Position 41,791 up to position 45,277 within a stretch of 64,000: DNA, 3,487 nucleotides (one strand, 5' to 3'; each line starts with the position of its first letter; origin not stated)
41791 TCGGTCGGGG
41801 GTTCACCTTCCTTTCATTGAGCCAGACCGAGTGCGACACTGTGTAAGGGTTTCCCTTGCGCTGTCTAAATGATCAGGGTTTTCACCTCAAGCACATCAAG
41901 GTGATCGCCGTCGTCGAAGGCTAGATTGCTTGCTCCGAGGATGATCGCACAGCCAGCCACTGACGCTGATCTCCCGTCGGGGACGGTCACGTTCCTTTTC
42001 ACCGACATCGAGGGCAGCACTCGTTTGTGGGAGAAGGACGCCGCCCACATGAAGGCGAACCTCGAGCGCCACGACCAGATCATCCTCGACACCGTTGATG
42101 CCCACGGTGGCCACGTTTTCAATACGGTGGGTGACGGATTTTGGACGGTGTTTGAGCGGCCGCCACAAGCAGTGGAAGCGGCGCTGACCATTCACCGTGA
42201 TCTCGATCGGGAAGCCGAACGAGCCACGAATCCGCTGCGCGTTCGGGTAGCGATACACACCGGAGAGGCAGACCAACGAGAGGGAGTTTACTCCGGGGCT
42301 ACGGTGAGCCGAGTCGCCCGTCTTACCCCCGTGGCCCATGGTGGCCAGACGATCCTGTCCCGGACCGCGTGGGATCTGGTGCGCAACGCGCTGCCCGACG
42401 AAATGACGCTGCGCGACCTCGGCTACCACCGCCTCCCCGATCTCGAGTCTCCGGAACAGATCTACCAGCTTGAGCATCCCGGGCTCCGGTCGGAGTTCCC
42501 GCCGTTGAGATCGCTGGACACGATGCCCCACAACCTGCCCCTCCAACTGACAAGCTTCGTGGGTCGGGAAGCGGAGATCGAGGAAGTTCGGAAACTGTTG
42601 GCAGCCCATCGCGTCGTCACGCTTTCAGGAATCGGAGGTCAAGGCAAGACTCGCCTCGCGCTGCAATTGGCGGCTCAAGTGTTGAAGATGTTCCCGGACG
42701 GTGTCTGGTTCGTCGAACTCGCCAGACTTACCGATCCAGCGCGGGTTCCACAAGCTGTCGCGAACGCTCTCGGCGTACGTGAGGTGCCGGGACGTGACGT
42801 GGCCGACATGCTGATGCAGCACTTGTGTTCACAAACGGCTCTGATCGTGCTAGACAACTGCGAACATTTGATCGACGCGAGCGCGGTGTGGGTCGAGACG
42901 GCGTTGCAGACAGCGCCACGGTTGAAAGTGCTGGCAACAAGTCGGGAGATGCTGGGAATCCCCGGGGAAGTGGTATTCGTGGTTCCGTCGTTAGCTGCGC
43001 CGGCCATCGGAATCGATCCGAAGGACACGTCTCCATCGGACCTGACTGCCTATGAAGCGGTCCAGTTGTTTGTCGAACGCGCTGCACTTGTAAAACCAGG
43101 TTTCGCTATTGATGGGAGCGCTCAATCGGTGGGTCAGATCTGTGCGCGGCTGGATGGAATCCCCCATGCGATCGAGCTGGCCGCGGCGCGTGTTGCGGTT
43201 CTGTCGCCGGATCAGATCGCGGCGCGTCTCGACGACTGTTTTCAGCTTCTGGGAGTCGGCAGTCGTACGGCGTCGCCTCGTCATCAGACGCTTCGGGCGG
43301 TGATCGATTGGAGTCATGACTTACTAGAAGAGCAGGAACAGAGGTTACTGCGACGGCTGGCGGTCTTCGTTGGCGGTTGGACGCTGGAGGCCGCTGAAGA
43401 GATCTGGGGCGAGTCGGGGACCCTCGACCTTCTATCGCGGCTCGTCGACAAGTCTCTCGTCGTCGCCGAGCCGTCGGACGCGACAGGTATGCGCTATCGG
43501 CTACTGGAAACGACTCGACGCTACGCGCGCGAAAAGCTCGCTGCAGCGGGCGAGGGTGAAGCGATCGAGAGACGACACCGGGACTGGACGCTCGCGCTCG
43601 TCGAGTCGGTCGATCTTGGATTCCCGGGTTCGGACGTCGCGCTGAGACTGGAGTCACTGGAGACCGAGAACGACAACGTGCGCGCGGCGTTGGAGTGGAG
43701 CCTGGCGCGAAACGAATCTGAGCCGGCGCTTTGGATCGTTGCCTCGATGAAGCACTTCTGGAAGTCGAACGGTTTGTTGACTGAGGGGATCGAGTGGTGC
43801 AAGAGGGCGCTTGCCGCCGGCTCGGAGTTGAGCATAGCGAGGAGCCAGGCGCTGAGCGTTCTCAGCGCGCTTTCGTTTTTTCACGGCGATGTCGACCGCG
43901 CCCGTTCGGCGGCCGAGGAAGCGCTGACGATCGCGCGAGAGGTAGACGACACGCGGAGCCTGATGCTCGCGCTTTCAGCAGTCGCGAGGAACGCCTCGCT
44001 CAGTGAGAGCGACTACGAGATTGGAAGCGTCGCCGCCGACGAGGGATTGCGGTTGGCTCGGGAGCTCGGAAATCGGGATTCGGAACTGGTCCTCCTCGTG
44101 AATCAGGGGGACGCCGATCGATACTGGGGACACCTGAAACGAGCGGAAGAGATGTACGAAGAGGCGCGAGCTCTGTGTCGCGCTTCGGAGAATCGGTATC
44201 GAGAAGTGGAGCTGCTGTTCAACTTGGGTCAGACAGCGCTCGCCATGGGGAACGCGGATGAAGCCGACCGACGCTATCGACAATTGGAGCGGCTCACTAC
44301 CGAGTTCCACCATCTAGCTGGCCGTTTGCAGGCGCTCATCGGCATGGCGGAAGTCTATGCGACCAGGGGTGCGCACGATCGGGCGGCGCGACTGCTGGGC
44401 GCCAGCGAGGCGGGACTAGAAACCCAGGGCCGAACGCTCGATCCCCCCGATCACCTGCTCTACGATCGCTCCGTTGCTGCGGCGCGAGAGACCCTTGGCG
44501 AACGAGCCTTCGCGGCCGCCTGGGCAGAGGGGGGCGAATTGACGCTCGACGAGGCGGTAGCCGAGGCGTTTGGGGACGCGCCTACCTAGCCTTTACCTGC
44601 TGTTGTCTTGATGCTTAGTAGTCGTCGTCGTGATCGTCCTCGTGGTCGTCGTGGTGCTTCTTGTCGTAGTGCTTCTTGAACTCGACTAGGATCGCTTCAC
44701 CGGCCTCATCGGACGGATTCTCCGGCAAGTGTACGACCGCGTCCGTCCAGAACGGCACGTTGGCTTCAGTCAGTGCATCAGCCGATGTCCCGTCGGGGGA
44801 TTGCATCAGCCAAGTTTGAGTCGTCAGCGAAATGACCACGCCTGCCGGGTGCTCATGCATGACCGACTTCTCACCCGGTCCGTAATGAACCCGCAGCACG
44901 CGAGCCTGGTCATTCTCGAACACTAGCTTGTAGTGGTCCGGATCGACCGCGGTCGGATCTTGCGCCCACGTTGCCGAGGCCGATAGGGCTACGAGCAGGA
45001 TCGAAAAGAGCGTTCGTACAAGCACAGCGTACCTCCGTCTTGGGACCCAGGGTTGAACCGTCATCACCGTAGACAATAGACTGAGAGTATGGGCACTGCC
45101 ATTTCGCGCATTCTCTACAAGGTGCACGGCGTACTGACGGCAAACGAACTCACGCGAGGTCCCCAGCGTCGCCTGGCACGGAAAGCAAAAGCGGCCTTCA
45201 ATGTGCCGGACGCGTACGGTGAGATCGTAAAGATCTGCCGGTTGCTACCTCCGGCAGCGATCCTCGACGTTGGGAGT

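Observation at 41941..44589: Large cyclase-NB-ARC-TPR signalling protein lacking a DNA-binding output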

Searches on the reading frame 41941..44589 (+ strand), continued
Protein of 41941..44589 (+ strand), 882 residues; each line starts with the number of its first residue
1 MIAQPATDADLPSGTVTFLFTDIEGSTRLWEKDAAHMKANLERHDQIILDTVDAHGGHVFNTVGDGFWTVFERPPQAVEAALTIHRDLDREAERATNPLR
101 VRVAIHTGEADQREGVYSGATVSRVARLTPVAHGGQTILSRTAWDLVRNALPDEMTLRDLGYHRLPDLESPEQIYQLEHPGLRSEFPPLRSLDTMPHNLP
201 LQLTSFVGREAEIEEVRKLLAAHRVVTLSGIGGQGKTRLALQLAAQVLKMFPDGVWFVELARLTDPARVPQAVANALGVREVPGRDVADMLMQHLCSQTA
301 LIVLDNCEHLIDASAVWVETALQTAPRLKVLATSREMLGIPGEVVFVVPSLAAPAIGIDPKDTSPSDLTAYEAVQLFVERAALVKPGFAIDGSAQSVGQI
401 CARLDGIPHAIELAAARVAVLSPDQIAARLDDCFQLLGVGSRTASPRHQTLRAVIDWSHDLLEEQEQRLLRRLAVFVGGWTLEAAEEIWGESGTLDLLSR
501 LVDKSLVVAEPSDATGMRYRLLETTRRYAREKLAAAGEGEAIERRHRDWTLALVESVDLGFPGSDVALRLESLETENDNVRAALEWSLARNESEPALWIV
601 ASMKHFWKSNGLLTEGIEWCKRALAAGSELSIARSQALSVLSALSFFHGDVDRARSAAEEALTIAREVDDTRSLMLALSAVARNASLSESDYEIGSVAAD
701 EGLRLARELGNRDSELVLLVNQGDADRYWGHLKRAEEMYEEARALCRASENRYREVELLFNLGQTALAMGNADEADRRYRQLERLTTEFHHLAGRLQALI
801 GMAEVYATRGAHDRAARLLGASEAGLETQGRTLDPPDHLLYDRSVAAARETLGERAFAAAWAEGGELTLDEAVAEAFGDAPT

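Call 55: predict_structure(alignment_id=A1)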
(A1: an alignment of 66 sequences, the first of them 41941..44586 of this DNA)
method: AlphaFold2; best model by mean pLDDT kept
length: 882 residues; sequences in the alignment: 66
mean_pLDDT: 89.0   pTM: 0.61
mean pLDDT of the five models: 89.0, 87.9, 87.7, 86.6, 85.9
residues with pLDDT >= 90: 550; 70-90: 271; 50-70: 44; < 50: 17
segments of 3 or more residues with pLDDT < 50: 1-5, 436-438, 440-445, 880-882
pLDDT, mean of each block of 10 residues (from residue 1): 50 93 91 89 94 96 93 97 95 86 96 85 91 96 95 94 80 95 91 87 69 93 95 85 90 95 89 91 89 95 93 96 97 93 94 77 82 88 82 87 84 80 82 56 49 69 91 94 91 86 80 76 80 92 96 82 73 91 95 95 91 92 91 97 95 96 96 95 90 93 95 93 95 98 92 92 98 98 91 93 98 98 90 91 97 97 92 84 32
secondary structure, 60 per line:
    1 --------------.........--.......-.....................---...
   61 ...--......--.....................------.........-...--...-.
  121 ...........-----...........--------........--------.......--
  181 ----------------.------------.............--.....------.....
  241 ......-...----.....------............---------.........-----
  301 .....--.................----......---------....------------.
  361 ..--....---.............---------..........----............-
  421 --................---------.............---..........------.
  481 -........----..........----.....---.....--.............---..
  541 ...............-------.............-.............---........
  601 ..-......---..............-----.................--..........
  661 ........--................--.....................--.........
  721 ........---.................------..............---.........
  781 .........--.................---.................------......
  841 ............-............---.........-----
elements in order (helices of 4 or more, strands of 3 or more residues): E15-23 H26-32 H34-54 E58-63 E66-71 H74-94 E101-109 E111-113 E116-118 H120-131 E137-140 H141-147 E156-163 E172-178 H210-222 E225-229 H236-246 E255-259 H266-277 H287-295 E301-305 H308-324 E329-334 E344-347 H365-368 H372-384 H394-403 H408-419 H423-438 H448-460 H464-473 H482-489 H494-503 E508-512 E516-520 H523-535 H539-555 H563-575 H577-589 H593-602 H604-609 H613-626 H632-648 H651-668 H671-686 H689-709 H712-728 H732-748 H755-768 H772-789 H792-808 H812-828 H835-852 H854-865 H869-877

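Call 57: fold_search(model_id=the predicted structure, library=pdb)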
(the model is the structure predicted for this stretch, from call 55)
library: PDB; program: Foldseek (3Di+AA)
matches with E <= 10: 1592; with E <= 0.001: 215
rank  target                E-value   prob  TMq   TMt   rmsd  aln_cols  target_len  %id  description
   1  6mfv_A                8.8e-13  1.00  0.33  0.41  11.5       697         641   16  Crystal structure of the Signal Transduction ATPase with Numerous Domains (STAND) protein with a tetratricopeptide rep (released 2019-02-20)
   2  5d0e_B                3.5e-10  1.00  0.18  0.92   1.7       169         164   32  Crystal Structure of an adenylyl cyclase Ma1120-Cat in complex with GTP and calcium from Mycobacterium avium (released 2016-08-10)
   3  4wp9_A                6.9e-10  1.00  0.18  0.91   2.0       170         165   31  Crystal structure of Adenylyl cyclase MA1120 from Mycobacterium Avium bound to 2'5'-DD-3'-ATP, Calcium and Magnesium i (released 2015-09-02)
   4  4wp8_B                8.1e-10  1.00  0.18  0.90   2.0       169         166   32  Crystal structure of Adenylyl cyclase Ma1120 from Mycobacterium Avium in complex with 2'5'-DD-3'-ATP and Manganese ion (released 2015-09-02)
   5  5d0e_A                9.2e-10  1.00  0.18  0.91   2.1       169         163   31  Crystal Structure of an adenylyl cyclase Ma1120-Cat in complex with GTP and calcium from Mycobacterium avium (released 2016-08-10)
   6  1fx4                  1.0e-09  1.00  0.18  0.66   6.5       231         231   28  STRUCTURE ANALYSIS OF ADENYLATE CYCLASES FROM TRYPANOSOMA BRUCEI IN THEIR MONOMERIC STATE (released 2001-02-28)
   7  4wp8_A                1.3e-09  1.00  0.17  0.88   2.1       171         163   31  Crystal structure of Adenylyl cyclase Ma1120 from Mycobacterium Avium in complex with 2'5'-DD-3'-ATP and Manganese ion (released 2015-09-02)
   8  5d0h_B                1.4e-09  1.00  0.18  0.93   1.6       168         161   32  Crystal Structure of triple mutant (KDA to EGY) of an adenylyl cyclase Ma1120 from Mycobacterium avium in complex with (released 2016-08-10)
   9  5d15_A                2.1e-09  1.00  0.17  0.91   1.8       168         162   32  Crystal structure of an adenylyl cyclase Ma1120 from Mycobacterium avium in complex with ATP and calcium ion (released 2016-08-10)
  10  1fx2                  2.1e-09  1.00  0.18  0.64   5.7       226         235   28  STRUCTURAL ANALYSIS OF ADENYLATE CYCLASES FROM TRYPANOSOMA BRUCEI IN THEIR MONOMERIC STATE (released 2001-02-28)
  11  5d0g_A                2.3e-09  1.00  0.17  0.90   1.8       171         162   30  Crystal structure of triple mutant (KDA to EGY) of adenylyl cyclase Ma1120 from Mycobacterium avium in complex with GT (released 2016-08-10)
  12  4wp9_B                3.5e-09  1.00  0.17  0.89   2.1       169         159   33  Crystal structure of Adenylyl cyclase MA1120 from Mycobacterium Avium bound to 2'5'-DD-3'-ATP, Calcium and Magnesium i (released 2015-09-02)
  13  4wpa_A                4.8e-09  1.00  0.17  0.93   1.8       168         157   31  Crystal structure of Adenylyl cyclase Ma1120 from Mycobacterium Avium bound to Pyrophosphate and Calcium (released 2015-09-02)
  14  5d0h_A                5.4e-09  1.00  0.17  0.90   1.7       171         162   30  Crystal Structure of triple mutant (KDA to EGY) of an adenylyl cyclase Ma1120 from Mycobacterium avium in complex with (released 2016-08-10)
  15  4wpa_B                6.6e-09  1.00  0.17  0.88   2.9       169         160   32  Crystal structure of Adenylyl cyclase Ma1120 from Mycobacterium Avium bound to Pyrophosphate and Calcium (released 2015-09-02)
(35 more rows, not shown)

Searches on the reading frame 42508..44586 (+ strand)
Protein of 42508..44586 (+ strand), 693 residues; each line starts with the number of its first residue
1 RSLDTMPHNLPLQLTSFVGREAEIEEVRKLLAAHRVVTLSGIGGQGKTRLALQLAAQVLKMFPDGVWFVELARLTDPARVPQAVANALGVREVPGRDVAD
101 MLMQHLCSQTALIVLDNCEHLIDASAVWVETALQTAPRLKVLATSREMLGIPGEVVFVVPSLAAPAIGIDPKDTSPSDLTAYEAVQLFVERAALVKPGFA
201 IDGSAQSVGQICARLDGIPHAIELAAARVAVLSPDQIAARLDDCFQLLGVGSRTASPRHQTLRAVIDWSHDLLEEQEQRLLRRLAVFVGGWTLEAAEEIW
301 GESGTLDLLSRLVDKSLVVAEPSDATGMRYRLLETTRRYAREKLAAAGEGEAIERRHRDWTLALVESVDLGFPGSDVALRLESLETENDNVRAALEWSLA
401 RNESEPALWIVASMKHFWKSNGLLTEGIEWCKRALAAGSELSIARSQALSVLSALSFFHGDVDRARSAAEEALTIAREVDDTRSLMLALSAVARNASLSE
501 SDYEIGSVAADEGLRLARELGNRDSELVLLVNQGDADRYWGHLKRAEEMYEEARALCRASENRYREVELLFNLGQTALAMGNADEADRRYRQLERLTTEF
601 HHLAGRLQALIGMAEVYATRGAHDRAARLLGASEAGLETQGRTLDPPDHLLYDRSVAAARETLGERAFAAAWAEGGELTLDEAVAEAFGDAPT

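Call 31: search_solved_structures(query=window:42508-44586:+, max_evalue=0.01, show_alignments=0)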
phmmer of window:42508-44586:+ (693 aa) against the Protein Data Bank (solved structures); distinct sequences matched with E-value up to 0.01: 13.
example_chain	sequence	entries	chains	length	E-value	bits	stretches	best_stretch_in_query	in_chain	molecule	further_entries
5a7d_B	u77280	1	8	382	1.6e-08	36.9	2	425-577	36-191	PINS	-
4a1s_A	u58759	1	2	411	3.5e-08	35.7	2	425-577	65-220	PARTNER OF INSCUTEABLE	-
5a6c_A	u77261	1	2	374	7e-08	34.7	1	502-628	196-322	G-PROTEIN-SIGNALING MODULATOR 2, AFADIN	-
6hc2_A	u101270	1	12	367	8.2e-08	34.5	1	502-628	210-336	G-protein-signaling modulator 2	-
3ro2_A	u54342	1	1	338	9.3e-08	34.3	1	503-628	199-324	G-protein-signaling modulator 2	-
4g2v_A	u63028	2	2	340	1.1e-07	34.1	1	502-628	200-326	G-protein-signaling modulator 2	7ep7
3sf4_A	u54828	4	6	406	1.2e-07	34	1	502-629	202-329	G-protein-signaling modulator 2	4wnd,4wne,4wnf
4wng_A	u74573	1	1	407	1.2e-07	34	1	502-629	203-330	G-protein-signaling modulator 2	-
4jhr_A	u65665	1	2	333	1.4e-07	33.8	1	502-630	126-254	G-protein-signaling modulator 2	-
3ro3_A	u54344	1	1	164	2.5e-06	29.6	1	506-628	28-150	G-protein-signaling modulator 2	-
5cwl_A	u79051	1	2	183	0.0044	18.9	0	459-527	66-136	Designed helical repeat protein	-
9e5c_6s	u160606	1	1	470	0.0056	18.5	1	434-625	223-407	Tetratricopeptide repeat protein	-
6e9r_B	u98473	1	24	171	0.0099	17.7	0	459-523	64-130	DHF46 filament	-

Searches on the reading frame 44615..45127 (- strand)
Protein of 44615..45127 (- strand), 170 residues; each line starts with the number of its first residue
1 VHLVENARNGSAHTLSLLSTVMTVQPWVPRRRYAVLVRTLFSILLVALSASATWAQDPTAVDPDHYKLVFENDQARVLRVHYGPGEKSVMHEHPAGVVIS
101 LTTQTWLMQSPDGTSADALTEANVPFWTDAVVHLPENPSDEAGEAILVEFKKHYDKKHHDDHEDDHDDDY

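Call 10: search_protein_families(library=pfam, proteins=[window:44615-45127:-], max_evalue=0.001)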
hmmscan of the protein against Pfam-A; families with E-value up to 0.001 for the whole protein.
window:44615-45127:- (170 aa): 0 families

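Call 38: search_protein_families(library=pfam, proteins=[window:44615-45025:-], max_evalue=1)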
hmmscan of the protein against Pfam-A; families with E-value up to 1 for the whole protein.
window:44615-45025:- (136 aa): 0 families

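Call 46: search_solved_structures(query=window:44615-45025:-, max_evalue=10, show_alignments=1)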
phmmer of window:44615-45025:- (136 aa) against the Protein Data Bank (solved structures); distinct sequences matched with E-value up to 10: 8.
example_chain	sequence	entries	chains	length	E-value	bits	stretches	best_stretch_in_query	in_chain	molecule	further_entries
2fqp_A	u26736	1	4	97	0.00014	25.4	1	36-115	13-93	hypothetical protein BP2299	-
9u8n_A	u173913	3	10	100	0.0058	20.1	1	32-88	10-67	Cupin type-2 domain-containing protein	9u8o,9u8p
7uvc_A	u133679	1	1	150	0.35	14.3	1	75-123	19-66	Ubiquitin-conjugating enzyme E2 2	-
4qks_A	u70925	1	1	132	0.39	14.2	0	57-81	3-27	DE NOVO PROTEIN 6XTRP/PV2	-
7w75_A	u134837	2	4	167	0.44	14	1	75-123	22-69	Ubiquitin-conjugating enzyme E2 2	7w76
3q7y_A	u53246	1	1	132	0.53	13.8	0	57-83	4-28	De novo designed beta-trefoil architecture with symmetric primary structure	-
3lag_A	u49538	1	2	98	0.83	13.2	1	34-95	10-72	uncharacterized protein RPA4178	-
1ayz_A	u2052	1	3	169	8.6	9.9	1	75-123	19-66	UBIQUITIN-CONJUGATING ENZYME RAD6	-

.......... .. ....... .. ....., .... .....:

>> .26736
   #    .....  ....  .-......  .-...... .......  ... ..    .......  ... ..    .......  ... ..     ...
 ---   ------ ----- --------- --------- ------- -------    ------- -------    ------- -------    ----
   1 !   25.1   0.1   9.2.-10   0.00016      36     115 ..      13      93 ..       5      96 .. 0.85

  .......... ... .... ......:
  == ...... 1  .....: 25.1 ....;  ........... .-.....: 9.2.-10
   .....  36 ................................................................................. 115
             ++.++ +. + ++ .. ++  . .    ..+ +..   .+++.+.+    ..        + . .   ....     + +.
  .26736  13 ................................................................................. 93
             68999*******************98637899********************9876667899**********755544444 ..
